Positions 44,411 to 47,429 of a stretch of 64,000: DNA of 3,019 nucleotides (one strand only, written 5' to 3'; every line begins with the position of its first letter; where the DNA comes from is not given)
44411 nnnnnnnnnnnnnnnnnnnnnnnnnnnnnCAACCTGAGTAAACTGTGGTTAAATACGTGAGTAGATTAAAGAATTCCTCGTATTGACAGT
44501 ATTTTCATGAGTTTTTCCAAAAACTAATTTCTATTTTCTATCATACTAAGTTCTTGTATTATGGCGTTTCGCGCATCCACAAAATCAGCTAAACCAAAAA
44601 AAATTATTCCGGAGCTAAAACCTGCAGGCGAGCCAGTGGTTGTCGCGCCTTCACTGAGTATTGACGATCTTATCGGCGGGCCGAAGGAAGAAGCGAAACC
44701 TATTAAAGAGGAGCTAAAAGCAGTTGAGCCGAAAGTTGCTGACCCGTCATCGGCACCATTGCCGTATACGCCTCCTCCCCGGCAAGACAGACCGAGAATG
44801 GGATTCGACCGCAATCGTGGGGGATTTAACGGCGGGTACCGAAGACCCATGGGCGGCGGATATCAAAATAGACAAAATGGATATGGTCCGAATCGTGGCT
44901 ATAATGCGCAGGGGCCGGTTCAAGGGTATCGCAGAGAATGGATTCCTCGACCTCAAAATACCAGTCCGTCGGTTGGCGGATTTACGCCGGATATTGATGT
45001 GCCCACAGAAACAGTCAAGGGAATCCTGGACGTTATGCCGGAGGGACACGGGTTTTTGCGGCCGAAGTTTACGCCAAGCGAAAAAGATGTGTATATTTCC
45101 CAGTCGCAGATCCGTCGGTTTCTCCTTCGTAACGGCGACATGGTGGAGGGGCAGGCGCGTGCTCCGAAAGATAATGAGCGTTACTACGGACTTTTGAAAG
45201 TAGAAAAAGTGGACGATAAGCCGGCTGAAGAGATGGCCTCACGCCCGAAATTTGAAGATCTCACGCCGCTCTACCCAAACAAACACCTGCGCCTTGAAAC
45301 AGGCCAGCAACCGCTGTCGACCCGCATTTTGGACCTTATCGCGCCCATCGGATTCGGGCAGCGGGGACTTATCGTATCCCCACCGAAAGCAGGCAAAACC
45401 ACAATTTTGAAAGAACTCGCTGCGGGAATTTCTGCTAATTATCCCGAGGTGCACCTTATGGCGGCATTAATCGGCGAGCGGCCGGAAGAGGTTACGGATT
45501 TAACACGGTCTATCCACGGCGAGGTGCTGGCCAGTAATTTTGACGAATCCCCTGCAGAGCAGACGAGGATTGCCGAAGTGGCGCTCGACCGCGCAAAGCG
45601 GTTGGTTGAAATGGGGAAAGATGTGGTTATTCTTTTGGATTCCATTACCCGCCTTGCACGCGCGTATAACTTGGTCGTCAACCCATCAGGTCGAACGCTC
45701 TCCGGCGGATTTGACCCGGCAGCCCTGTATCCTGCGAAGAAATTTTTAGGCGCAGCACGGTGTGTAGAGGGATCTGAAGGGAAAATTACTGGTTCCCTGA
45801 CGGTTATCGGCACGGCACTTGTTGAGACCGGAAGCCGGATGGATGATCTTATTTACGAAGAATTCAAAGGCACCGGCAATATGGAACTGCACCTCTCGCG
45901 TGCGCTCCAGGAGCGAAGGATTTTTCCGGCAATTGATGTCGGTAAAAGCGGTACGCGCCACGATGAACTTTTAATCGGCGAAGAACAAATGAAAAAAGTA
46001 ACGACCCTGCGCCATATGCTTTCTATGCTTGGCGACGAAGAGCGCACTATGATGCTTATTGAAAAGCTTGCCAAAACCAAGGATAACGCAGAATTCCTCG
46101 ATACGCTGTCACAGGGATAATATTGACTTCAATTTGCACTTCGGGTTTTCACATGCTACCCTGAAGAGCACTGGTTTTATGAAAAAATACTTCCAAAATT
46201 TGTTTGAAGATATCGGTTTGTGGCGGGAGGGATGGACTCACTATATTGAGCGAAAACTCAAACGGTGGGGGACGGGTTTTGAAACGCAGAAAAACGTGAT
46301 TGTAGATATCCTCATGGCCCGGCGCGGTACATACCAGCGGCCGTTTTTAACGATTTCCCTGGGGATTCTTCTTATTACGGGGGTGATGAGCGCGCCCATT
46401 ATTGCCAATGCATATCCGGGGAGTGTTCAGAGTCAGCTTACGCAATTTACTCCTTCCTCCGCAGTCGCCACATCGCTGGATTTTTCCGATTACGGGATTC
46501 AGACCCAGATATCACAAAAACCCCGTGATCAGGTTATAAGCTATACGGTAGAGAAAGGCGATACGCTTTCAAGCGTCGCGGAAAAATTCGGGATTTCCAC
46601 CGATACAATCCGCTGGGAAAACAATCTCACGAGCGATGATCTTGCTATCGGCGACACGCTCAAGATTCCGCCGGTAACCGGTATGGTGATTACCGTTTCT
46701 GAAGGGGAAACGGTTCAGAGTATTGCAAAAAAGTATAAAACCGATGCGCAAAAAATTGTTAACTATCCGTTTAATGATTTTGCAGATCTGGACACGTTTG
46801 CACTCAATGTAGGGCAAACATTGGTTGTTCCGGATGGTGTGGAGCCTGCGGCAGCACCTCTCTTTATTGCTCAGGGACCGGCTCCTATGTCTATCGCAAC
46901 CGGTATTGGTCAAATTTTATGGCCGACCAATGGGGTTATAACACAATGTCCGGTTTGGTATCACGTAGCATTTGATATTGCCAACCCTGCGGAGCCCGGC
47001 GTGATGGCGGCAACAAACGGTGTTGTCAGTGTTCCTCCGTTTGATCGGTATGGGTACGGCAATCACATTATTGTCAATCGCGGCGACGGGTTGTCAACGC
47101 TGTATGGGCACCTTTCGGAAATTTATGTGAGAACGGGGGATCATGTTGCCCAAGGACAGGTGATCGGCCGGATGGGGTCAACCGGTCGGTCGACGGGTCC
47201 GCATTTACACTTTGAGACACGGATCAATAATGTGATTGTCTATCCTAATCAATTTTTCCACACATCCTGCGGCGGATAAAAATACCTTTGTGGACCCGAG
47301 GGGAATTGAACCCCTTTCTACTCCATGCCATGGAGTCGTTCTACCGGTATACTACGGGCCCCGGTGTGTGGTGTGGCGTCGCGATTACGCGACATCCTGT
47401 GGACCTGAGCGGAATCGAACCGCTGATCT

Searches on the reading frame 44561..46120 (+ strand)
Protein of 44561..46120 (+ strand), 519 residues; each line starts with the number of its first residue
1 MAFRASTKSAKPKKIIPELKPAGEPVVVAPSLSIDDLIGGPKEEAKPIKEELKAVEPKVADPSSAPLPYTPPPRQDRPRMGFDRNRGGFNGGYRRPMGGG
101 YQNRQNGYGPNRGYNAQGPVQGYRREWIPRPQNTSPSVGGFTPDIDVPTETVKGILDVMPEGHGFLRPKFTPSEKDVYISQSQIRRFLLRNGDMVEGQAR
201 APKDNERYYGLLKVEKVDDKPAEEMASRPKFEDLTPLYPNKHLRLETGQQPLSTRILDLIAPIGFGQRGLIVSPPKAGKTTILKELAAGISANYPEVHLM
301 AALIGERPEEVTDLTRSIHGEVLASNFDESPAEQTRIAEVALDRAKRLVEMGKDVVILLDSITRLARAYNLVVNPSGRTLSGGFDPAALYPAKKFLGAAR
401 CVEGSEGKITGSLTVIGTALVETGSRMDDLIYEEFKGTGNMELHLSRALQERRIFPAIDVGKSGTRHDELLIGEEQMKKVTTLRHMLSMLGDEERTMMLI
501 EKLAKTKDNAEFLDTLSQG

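Call 7: search_protein_families(library=pfam, proteins=[window:44561-46120:+], max_evalue=0.01)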
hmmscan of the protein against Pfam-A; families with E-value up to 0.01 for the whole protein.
window:44561-46120:+ (519 aa): 3 families
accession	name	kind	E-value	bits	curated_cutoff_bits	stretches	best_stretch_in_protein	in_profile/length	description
PF00006.31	ATP-synt_ab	-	2.3e-28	99.7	29.5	1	255-463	3-211/213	ATP synthase alpha/beta family, nucleotide-binding domain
PF07497.18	Rho_RNA_bind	-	1.1e-27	96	27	1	152-222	1-72/73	Rho termination factor, RNA-binding domain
PF08206.17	OB_RNB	-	0.00011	22.2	24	1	154-201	1-44/58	Ribonuclease B OB domain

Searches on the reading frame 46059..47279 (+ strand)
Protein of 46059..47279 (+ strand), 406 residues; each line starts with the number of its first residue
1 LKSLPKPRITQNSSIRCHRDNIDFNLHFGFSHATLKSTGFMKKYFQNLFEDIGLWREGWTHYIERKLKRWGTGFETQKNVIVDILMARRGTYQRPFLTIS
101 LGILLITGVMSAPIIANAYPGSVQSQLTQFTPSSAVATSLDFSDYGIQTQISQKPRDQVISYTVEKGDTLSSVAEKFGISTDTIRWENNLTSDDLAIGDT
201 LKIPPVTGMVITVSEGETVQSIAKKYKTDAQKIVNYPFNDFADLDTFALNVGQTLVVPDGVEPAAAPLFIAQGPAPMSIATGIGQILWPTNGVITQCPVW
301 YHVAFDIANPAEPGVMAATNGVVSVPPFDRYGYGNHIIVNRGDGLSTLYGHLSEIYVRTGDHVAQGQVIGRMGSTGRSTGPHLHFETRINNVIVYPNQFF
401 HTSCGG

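Call 7: search_protein_families(library=pfam, proteins=[window:46059-47279:+], max_evalue=0.01)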
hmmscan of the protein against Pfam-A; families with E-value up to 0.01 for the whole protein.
window:46059-47279:+ (406 aa): 8 families
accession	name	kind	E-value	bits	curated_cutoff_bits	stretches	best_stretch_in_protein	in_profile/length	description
PF01551.29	Peptidase_M23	-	4.9e-28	97.6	28.7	1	302-394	3-94/96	Peptidase family M23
PF01476.26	LysM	-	2.1e-22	79.2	20.9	2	162-204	1-43/43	LysM domain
PF23473.1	LysM3_LYK4_5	-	1.3e-10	41.6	29.3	1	160-195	3-38/48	LYK4/5 LysM3 domain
PF23577.1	LysM_RLK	-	0.00094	19.6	27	0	162-185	3-26/44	LysM domain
PF23472.1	LysM2_CERK1_LYK3_4_5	-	0.0011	19.3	27.4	0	160-204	6-54/56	LYK3/4/5 LysM2 domain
PF13533.13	Biotin_lipoyl_2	-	0.0018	18.5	29.8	0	350-371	9-30/32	Biotin-lipoyl like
PF23462.1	LysM3_NFP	-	0.0031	18.4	28.1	0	160-198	3-41/48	NFP LysM3 domain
PF22310.2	NMB0315_dom_I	-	0.0044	17.8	27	0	213-257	8-52/83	NMB0315-like, domain I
